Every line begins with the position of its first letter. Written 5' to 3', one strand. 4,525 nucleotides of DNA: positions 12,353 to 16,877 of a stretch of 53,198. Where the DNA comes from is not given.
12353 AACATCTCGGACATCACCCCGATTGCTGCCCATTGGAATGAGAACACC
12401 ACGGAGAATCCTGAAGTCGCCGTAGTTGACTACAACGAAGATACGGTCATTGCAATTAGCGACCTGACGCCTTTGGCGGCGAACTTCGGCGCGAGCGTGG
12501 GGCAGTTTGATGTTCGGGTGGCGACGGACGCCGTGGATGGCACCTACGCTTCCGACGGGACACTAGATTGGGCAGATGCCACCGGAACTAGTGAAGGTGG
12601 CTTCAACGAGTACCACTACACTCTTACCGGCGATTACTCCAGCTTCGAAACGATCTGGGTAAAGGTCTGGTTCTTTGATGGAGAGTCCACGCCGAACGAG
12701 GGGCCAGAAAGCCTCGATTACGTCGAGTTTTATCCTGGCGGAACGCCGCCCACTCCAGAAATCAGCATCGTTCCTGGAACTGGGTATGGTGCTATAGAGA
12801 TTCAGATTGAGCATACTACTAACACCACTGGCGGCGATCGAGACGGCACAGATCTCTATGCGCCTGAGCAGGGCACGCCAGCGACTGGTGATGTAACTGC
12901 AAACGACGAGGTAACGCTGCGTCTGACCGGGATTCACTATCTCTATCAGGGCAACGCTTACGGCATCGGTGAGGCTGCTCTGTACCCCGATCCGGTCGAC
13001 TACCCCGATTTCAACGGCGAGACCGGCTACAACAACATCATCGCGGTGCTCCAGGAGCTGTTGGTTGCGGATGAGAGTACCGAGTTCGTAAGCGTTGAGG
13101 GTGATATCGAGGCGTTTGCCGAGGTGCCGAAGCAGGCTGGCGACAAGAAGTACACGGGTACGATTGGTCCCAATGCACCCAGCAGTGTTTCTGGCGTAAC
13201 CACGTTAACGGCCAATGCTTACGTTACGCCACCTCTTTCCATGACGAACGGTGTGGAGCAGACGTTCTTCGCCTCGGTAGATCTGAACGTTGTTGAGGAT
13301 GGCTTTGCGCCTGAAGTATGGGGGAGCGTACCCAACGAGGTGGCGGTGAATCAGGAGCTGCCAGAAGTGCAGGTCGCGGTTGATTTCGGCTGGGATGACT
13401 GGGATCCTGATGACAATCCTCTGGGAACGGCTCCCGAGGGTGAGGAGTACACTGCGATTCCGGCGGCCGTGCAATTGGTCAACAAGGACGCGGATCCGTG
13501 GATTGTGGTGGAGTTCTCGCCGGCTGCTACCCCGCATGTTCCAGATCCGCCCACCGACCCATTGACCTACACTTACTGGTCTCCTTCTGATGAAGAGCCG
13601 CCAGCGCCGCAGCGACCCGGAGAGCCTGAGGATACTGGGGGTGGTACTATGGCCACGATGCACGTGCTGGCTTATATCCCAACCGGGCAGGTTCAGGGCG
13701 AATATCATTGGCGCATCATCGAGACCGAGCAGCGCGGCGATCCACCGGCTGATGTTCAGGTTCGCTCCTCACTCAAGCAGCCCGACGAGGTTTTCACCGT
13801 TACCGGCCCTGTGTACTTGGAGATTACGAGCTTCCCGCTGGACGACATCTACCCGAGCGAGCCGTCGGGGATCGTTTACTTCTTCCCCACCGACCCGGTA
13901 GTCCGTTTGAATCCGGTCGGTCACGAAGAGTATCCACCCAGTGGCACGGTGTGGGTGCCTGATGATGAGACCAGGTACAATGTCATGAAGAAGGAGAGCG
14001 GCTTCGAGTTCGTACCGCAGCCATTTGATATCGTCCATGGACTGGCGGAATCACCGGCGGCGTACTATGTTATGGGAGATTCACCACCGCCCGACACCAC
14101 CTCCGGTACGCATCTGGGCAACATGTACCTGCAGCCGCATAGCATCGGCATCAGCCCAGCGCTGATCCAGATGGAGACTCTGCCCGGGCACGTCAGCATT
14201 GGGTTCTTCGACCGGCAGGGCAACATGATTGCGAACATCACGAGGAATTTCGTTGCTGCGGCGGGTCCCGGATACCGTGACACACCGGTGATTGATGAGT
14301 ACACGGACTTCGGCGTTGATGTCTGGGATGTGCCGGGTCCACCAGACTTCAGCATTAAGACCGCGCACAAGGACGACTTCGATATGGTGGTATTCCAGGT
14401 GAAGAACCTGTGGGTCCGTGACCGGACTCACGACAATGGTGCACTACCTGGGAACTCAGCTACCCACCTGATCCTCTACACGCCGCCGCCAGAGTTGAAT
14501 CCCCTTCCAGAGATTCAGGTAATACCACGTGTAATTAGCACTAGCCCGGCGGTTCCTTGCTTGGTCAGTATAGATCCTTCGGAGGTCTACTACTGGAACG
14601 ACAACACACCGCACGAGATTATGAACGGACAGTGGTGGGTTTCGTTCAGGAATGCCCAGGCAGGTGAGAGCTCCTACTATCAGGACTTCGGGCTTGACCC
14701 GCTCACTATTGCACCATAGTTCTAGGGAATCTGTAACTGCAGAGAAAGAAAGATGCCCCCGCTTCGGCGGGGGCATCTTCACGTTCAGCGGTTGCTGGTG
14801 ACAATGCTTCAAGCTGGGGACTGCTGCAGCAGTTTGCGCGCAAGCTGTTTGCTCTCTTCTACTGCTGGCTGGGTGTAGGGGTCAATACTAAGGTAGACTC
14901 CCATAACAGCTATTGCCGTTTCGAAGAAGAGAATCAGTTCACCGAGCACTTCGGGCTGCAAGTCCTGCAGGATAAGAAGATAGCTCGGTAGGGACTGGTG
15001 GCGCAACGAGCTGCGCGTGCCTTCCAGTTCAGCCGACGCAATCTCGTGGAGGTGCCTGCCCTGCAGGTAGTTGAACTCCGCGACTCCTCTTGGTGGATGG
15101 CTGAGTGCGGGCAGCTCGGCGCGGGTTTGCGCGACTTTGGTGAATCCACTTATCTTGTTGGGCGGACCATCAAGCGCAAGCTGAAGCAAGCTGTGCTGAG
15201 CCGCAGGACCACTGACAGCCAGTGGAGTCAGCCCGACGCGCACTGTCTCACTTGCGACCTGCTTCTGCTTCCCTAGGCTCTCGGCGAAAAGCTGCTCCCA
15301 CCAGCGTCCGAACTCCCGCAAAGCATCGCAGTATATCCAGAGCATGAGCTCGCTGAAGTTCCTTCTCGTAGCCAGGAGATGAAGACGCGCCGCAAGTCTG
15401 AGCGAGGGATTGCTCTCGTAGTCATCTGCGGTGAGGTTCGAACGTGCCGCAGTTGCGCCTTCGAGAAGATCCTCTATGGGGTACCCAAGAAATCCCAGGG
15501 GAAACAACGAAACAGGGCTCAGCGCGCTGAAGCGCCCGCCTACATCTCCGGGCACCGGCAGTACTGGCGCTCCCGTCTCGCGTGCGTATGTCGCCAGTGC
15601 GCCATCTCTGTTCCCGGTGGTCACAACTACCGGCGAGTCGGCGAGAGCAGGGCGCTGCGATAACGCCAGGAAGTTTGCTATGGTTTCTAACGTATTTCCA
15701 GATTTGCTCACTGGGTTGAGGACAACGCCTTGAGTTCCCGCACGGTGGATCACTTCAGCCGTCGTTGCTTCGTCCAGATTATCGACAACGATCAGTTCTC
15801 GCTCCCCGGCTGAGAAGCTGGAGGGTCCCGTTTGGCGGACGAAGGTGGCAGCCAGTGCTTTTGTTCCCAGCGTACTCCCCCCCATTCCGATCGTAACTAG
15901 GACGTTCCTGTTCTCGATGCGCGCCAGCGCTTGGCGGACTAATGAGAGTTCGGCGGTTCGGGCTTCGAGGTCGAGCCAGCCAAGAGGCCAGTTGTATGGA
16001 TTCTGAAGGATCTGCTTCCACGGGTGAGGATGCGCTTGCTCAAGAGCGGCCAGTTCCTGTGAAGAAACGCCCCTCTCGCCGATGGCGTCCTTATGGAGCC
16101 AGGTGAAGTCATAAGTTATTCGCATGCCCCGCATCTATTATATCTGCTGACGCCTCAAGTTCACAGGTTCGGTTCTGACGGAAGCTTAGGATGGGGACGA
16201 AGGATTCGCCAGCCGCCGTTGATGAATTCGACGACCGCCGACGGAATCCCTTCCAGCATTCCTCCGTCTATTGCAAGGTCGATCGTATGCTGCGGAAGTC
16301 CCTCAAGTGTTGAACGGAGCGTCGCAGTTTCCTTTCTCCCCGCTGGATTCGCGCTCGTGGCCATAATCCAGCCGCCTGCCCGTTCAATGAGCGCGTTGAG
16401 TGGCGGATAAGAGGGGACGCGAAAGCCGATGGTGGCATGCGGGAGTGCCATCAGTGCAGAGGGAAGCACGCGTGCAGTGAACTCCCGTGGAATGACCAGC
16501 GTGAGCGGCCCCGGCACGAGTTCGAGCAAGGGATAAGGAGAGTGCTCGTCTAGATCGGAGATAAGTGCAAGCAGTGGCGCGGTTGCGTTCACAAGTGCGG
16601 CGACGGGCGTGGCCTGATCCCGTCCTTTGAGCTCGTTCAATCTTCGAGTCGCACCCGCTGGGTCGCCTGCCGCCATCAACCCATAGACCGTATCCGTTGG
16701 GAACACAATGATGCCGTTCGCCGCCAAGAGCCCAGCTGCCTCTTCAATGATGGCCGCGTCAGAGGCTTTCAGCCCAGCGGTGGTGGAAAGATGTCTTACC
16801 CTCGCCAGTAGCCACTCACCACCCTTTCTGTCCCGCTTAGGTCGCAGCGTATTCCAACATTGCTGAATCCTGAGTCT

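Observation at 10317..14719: Tandem surface lipoproteins carrying cohesin and dockerin modules outside any cellulosome context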

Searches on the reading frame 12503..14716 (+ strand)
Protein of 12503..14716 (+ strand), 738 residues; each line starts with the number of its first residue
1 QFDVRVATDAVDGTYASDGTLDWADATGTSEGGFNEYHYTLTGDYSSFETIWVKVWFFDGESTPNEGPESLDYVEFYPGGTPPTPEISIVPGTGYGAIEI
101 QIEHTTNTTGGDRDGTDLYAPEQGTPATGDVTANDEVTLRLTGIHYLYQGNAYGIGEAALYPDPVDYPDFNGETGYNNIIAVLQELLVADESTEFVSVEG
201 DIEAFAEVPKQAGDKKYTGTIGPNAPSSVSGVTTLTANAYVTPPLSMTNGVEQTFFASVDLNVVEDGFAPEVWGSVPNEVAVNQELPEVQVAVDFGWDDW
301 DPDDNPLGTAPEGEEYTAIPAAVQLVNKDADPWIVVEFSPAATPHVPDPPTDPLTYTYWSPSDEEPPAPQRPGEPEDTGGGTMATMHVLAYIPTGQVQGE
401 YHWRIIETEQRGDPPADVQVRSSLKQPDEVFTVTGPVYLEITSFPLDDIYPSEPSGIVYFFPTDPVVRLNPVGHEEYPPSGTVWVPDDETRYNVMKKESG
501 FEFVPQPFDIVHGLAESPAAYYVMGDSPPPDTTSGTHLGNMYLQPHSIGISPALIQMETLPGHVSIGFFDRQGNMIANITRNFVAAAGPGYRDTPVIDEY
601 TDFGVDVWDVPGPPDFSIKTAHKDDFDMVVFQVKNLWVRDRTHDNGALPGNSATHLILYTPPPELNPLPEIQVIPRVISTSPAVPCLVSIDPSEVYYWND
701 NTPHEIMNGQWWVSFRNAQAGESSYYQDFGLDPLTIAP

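Call 69: search_protein_representatives(alignment_id=A6)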
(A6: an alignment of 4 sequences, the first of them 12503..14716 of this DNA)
Query: 4 sequences, 724 profile positions. Proteins with E-value up to 0.001 (for the whole library): 21; up to 1e-10: 17; up to 1e-30: 12. The best 21 are listed.
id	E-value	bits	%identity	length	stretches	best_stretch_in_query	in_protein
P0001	0.0e+00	1144.0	-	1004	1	1-724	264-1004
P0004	4.0e-219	746.3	-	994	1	1-722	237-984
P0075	3.0e-186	637.6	-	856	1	2-711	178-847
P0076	1.3e-124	433.8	-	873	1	11-723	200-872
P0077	1.1e-99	351.5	-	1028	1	1-721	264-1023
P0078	5.7e-95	335.9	-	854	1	1-714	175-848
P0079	2.9e-94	333.5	-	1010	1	2-712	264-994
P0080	5.2e-57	210.4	-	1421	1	74-722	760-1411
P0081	4.5e-55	204.0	-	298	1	418-719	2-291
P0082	9.9e-53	196.2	-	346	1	230-589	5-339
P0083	1.2e-36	143.1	-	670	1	86-309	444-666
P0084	4.2e-36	141.3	-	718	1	95-415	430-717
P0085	8.4e-26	107.2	-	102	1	611-723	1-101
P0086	9.7e-24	100.4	-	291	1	99-415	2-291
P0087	1.3e-23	100.0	-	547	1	1-393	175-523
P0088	4.3e-14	68.5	-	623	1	96-413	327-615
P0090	9.9e-07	44.2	-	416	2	2-105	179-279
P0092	3.7e-04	35.6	-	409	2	1-73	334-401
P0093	5.0e-04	35.2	-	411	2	3-87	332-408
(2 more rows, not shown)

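Call 70: search_protein_families(library=pfam, proteins=[P0080, P0083, P0084, P0088, P0077, P0079, P0076, P0090, P0092, P0093], max_evalue=0.1)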
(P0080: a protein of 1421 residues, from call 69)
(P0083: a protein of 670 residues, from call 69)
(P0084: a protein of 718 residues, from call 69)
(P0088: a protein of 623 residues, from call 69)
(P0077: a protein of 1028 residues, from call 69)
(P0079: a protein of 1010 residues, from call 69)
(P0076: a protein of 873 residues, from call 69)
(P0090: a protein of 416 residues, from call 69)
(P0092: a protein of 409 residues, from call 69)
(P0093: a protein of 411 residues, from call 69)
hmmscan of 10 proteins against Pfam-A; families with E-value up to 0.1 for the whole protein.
P0080 (1421 aa): 4 families
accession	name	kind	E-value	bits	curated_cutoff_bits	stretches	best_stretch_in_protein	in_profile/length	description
PF00082.27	Peptidase_S8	-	1.1e-27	97.5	21.8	1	410-651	1-271/288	Subtilase family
PF18911.6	PKD_4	-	7.3e-13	48.8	27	1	697-770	14-85/85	PKD domain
PF00801.26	PKD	-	2.1e-05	24.9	23.5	1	701-761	15-72/80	PKD domain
PF22352.2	K319L-like_PKD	-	0.00042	20.7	27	1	702-770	13-84/84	K319L-like, PKD domain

P0083 (670 aa): 3 families
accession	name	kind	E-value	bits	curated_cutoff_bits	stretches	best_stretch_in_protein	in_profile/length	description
PF00801.26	PKD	-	2.2e-08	34.4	23.5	1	367-434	5-72/80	PKD domain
PF18911.6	PKD_4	-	1.4e-07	31.9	27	1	362-435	3-76/85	PKD domain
PF13927.12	Ig_3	-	0.00045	21.1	30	1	362-435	1-69/78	Immunoglobulin domain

P0084 (718 aa): 1 family
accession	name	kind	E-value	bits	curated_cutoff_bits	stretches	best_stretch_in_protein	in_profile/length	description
PF00041.27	fn3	-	0.0018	18.9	25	1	86-164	5-78/84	Fibronectin type III domain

P0088 (623 aa): 1 family
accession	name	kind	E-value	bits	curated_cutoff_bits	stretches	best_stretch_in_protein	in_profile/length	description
PF00226.36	DnaJ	-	6.2e-24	84.3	27.8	1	3-65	1-63/63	DnaJ domain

P0077 (1028 aa): 1 family
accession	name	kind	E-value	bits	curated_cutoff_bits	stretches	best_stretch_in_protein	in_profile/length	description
PF00404.24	Dockerin_1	-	0.018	15.6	22.9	1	207-257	2-53/57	Dockerin type I domain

P0079 (1010 aa): 1 family
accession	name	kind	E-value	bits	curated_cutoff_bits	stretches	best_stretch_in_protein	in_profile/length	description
PF00404.24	Dockerin_1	-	0.0064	17.1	22.9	1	209-256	5-53/57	Dockerin type I domain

P0076 (873 aa): 0 families

P0090 (416 aa): 1 family
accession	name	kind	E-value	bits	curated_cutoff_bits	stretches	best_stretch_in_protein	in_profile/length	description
PF00404.24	Dockerin_1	-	6.9e-07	29.8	22.9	1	284-336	1-54/57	Dockerin type I domain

P0092 (409 aa): 2 families
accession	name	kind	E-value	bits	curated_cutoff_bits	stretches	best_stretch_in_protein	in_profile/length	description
PF00404.24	Dockerin_1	-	0.036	14.7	22.9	0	276-322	3-50/57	Dockerin type I domain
PF02590.22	SPOUT_MTase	-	0.078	13.4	27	0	71-102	79-110/154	Predicted SPOUT methyltransferase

P0093 (411 aa): 4 families
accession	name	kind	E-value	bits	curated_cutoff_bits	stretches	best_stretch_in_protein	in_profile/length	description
PF00404.24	Dockerin_1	-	3e-06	27.8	22.9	1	108-158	3-54/57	Dockerin type I domain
PF13405.12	EF-hand_6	-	0.0019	18.2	25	0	306-321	9-24/30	EF-hand domain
PF00036.39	EF-hand_1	-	0.027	14.4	25.4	0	305-321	8-24/29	EF hand domain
PF13499.12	EF-hand_7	-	0.085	13.7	30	0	104-134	8-32/67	EF-hand domain pair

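Call 71: find_encoding_contigs(protein=P0080, flank=8000, max_places=2)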
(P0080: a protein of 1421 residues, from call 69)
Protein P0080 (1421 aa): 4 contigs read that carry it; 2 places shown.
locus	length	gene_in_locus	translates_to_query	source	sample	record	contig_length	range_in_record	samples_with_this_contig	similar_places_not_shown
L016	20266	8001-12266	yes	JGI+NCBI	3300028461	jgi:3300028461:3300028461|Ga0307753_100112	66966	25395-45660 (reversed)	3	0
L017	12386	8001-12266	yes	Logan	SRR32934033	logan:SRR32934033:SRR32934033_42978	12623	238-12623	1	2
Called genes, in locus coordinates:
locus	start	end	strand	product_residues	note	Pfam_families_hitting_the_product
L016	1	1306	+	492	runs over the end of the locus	-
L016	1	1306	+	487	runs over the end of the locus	-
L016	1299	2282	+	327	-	PF00763:THF_DHG_CYH, PF02882:THF_DHG_CYH_C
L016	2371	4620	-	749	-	PF14522:Cytochrome_C7 (faint), PF14537:Cytochrom_c3_2 (faint)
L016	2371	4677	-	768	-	PF14522:Cytochrome_C7 (faint), PF14537:Cytochrom_c3_2 (faint)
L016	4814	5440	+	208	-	PF01661:Macro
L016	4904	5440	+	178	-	PF01661:Macro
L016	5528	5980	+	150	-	-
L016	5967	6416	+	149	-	-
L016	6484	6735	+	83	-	-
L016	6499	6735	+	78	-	-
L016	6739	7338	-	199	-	PF02578:Cu-oxidase_4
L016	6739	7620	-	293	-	PF02578:Cu-oxidase_4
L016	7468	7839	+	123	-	-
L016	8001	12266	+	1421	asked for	PF00082:Peptidase_S8, PF00801:PKD (faint), PF18911:PKD_4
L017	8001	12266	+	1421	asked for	PF00082:Peptidase_S8, PF00801:PKD (faint), PF18911:PKD_4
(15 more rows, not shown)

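Call 74: list_cluster_members(proteins=[P0080, P0004, P0084, P0090, P0046, P0045, P0083])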
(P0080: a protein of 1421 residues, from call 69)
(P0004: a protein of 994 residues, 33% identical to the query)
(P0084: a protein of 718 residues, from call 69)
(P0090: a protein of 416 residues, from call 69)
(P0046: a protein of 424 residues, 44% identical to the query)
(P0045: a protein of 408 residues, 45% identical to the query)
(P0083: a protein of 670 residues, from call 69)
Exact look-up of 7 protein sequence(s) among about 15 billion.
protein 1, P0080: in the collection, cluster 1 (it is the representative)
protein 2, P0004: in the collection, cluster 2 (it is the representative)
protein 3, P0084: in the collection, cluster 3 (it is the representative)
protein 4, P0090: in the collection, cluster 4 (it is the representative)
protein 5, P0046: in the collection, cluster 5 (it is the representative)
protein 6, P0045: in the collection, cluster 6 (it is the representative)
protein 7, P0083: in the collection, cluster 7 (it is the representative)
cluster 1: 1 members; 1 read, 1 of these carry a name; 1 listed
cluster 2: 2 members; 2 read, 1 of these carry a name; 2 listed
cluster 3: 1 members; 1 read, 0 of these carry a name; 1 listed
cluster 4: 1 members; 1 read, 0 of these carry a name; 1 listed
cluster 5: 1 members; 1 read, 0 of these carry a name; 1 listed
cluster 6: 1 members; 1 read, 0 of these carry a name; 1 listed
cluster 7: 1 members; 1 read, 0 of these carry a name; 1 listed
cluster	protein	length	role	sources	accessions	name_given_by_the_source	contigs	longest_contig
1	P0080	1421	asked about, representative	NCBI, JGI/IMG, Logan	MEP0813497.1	MAG: S8 family serine peptidase [bacterium] | serine protease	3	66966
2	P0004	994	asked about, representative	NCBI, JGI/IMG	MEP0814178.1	MAG: hypothetical protein HRF49_05875 [bacterium] | hypothetical protein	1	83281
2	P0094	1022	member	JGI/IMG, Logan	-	-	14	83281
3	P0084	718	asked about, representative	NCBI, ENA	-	-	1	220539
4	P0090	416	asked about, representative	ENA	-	-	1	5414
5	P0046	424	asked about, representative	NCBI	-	-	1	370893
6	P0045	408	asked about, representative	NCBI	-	-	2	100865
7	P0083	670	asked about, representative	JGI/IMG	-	-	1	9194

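Call 75: find_encoding_contigs(protein=P0084, flank=9000, max_places=2)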
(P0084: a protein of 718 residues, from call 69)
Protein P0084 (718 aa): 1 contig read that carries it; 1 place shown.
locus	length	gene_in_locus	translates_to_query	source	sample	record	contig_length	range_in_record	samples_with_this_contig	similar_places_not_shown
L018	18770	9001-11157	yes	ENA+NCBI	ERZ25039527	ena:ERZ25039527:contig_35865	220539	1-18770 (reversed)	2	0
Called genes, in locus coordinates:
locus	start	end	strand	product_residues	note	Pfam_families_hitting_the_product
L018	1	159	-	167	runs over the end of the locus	PF13746:Fer4_18 (faint), PF17179:Fer4_22 (faint), PF13237:Fer4_10, PF00037:Fer4 (weak), PF13183:Fer4_8 (weak), PF12838:Fer4_7, PF13187:Fer4_9, PF00037:Fer4 (weak), +6 more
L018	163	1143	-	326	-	PF00146:NADHdh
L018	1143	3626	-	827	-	PF00111:Fer2 (faint), PF13510:Fer2_4, PF10588:NADH-G_4Fe-4S_3, PF22117:Fer4_Nqo3, PF04879:Molybdop_Fe4S4, PF22151:Fer4_NDSU1, PF00384:Molybdopterin, PF01568:Molydop_binding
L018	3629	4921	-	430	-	PF01512:Complex1_51K, PF22461:SLBB_2 (weak), PF10531:SLBB, PF10589:NADH_4Fe-4S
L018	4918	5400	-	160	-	PF01257:2Fe-2S_thioredx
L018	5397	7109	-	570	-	PF00329:Complex1_30kDa, PF00346:Complex1_49kDa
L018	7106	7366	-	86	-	PF01058:Oxidored_q6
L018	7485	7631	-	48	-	-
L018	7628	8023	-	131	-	PF00507:Oxidored_q4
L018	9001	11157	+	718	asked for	-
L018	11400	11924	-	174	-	-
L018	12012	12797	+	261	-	-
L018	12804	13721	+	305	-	-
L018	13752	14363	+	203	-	PF09335:VTT_dom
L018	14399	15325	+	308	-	PF16697:Yop-YscD_cpl (weak), PF00498:FHA, PF16697:Yop-YscD_cpl, PF00498:FHA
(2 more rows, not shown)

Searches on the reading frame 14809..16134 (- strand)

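Call 8: search_protein_families(library=pfam, proteins=[window:14809-16134:-], max_evalue=0.001)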
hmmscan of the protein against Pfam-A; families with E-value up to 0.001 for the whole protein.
window:14809-16134:- (441 aa): 1 family
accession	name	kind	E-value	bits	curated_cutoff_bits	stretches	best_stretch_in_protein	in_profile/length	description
PF00342.24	PGI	-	1.2e-21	77.4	22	1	79-438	99-468/486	Phosphoglucose isomerase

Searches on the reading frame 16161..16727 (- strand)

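Call 8: search_protein_families(library=pfam, proteins=[window:16161-16727:-], max_evalue=0.001)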
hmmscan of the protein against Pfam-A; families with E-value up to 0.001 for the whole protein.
window:16161-16727:- (188 aa): 1 family
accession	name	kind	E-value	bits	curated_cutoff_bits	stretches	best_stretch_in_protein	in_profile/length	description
PF01300.24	Sua5_yciO_yrdC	-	7.5e-32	110.7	25.1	1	3-178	5-177/178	Telomere recombination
